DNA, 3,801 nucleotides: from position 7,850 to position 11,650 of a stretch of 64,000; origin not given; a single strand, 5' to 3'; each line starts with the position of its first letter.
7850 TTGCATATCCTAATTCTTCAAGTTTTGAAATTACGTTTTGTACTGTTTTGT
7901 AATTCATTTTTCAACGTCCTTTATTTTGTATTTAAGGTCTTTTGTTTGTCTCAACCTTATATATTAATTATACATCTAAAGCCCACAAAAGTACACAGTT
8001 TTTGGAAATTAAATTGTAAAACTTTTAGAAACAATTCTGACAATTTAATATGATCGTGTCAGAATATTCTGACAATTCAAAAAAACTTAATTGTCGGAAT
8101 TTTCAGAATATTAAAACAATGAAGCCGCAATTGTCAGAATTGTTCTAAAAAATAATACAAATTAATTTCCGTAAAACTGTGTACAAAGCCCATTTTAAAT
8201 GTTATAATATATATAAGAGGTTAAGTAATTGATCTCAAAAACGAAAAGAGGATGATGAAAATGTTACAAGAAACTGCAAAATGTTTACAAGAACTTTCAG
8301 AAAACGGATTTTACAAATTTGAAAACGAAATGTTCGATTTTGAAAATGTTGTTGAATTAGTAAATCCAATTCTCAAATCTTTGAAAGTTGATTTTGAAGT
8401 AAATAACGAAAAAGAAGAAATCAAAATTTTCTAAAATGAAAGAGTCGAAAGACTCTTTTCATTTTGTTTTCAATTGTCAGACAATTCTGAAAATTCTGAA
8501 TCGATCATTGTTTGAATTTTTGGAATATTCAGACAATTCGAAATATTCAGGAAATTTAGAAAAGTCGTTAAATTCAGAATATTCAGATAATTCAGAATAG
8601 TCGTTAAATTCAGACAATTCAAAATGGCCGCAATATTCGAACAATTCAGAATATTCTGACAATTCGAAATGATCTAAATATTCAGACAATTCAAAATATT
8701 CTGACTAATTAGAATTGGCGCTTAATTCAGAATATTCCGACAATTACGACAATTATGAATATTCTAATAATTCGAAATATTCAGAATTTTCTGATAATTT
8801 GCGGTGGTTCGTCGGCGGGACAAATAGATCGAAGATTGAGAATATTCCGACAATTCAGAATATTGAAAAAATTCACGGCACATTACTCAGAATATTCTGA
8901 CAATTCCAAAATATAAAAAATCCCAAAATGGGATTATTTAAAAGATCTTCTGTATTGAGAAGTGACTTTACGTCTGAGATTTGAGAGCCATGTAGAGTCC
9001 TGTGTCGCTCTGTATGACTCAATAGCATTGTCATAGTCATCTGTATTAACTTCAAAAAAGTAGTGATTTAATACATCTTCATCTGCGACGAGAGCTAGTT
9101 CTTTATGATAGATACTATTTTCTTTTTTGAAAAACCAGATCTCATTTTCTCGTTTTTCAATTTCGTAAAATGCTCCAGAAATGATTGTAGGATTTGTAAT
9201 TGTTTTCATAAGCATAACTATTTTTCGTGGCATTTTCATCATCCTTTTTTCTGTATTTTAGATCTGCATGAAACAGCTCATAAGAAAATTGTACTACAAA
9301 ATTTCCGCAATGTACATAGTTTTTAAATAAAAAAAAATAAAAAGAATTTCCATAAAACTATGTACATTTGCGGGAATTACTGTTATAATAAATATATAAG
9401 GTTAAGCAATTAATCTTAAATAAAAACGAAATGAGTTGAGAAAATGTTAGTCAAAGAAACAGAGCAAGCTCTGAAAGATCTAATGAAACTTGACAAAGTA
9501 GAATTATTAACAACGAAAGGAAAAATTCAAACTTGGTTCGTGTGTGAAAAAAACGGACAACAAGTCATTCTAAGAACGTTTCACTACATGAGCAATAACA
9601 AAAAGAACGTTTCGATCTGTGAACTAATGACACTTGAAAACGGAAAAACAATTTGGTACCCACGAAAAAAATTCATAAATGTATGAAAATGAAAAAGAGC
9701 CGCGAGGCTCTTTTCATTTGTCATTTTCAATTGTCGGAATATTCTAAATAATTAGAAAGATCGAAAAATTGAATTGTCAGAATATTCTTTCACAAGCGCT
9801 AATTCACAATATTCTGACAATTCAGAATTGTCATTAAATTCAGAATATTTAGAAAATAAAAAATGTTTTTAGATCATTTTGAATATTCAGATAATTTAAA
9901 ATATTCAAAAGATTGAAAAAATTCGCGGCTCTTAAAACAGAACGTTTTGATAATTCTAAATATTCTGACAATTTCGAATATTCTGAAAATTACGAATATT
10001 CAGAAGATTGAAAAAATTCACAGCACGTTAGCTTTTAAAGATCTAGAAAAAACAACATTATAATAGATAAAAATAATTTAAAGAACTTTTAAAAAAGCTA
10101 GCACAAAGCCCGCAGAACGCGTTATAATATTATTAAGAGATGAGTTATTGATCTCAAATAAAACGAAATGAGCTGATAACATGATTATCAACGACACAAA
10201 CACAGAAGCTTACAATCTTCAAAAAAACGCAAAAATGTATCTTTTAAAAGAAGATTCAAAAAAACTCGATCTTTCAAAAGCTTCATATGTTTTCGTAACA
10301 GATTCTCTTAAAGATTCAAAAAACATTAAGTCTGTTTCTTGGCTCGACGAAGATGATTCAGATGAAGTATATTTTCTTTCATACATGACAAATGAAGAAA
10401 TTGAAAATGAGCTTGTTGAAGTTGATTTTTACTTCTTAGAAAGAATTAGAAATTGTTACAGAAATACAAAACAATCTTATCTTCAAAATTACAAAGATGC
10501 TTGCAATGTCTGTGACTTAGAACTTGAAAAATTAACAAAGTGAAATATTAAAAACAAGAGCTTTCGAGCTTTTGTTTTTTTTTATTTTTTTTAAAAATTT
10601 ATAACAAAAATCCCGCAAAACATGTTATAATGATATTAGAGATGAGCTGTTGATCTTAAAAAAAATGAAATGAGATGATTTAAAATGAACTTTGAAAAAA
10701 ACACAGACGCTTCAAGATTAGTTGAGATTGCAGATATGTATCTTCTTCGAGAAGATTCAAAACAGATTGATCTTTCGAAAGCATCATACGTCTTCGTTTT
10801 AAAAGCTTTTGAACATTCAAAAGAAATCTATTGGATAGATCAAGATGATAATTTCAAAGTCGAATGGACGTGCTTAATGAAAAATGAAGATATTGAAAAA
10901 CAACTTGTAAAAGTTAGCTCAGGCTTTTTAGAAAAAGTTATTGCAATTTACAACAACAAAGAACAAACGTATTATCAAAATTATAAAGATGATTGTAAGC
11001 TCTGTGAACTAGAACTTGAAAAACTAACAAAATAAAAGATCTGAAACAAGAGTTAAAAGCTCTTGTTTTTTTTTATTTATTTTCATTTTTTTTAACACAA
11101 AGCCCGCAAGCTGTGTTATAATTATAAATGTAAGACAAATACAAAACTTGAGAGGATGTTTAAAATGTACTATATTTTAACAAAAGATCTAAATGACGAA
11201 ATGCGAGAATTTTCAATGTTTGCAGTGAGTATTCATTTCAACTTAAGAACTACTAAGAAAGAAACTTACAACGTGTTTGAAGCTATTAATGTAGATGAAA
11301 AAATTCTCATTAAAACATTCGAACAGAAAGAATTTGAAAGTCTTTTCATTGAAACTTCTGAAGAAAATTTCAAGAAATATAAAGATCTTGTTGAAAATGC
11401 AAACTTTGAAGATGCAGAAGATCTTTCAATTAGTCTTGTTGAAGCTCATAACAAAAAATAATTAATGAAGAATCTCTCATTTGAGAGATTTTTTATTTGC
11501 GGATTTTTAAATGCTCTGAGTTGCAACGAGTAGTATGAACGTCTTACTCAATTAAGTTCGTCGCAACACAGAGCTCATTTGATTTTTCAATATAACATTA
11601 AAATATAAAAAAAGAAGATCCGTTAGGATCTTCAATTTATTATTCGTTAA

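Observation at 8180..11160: Plus-strand early genes carry a second promoter class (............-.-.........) plus a conserved ~45-nt leader with a covarying 5'-terminal hairpin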

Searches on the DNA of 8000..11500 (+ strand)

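Call 3: search_dna_similar(query=window:8000-11500:+, collection=phages, mode=near, max_rows=30)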
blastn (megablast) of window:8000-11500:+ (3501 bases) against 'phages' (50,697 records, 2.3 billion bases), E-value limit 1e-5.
No match.

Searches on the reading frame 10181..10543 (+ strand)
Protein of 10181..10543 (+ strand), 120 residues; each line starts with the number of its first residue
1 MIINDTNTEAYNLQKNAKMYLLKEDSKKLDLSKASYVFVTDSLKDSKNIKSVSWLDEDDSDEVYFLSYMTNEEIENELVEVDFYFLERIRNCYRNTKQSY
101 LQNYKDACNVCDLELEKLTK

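Call 14: find_encoding_contigs(protein=window:10181-10543:+, flank=10000, max_places=10)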
Protein window:10181-10543:+ (120 aa): 6 contigs read that carry it; 3 places shown.
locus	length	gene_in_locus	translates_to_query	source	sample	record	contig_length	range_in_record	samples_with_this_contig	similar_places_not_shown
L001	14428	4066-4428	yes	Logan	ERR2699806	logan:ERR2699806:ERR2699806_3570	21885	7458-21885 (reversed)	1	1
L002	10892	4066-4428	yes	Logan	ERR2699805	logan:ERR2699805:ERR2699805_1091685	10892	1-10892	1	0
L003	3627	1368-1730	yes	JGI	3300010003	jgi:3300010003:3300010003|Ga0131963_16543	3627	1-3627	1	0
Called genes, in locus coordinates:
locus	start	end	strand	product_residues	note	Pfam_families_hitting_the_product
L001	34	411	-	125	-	-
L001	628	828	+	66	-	-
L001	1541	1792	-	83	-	-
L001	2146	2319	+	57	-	-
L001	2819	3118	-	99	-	-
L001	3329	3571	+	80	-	-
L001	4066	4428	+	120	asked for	-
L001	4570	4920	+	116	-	-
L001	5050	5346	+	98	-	-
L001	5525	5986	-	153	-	-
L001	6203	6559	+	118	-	-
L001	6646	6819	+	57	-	-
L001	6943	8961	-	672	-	PF00521:DNA_topoisoIV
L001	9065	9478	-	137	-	-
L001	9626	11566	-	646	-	PF02518:HATPase_c (weak), PF00204:DNA_gyraseB, PF01751:Toprim, PF00986:DNA_gyraseB_C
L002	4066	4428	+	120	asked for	-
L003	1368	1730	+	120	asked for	-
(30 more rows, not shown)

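Call 19: find_homologous_proteins(query=window:10181-10543:+, max_evalue=0.001)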
Query window:10181-10543:+ (120 aa): 1 proteins with E <= 0.001 among 9 candidates.
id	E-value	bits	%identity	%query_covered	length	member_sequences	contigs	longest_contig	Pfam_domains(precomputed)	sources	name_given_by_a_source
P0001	1.1e-65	237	93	100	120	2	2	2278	-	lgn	-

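Call 20: find_encoding_contigs(protein=P0001, flank=10000, max_places=10)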
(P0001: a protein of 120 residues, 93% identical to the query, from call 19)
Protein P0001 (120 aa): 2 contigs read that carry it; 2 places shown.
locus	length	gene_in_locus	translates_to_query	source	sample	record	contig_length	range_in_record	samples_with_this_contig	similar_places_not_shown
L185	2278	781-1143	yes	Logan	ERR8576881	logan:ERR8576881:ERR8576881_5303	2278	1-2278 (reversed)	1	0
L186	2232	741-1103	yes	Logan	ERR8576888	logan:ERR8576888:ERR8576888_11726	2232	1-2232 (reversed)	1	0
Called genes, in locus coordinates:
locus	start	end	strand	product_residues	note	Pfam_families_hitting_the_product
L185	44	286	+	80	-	-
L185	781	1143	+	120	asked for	-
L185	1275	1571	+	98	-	-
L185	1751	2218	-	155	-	-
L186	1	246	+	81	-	?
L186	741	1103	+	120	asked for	-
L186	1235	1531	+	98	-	-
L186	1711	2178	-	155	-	-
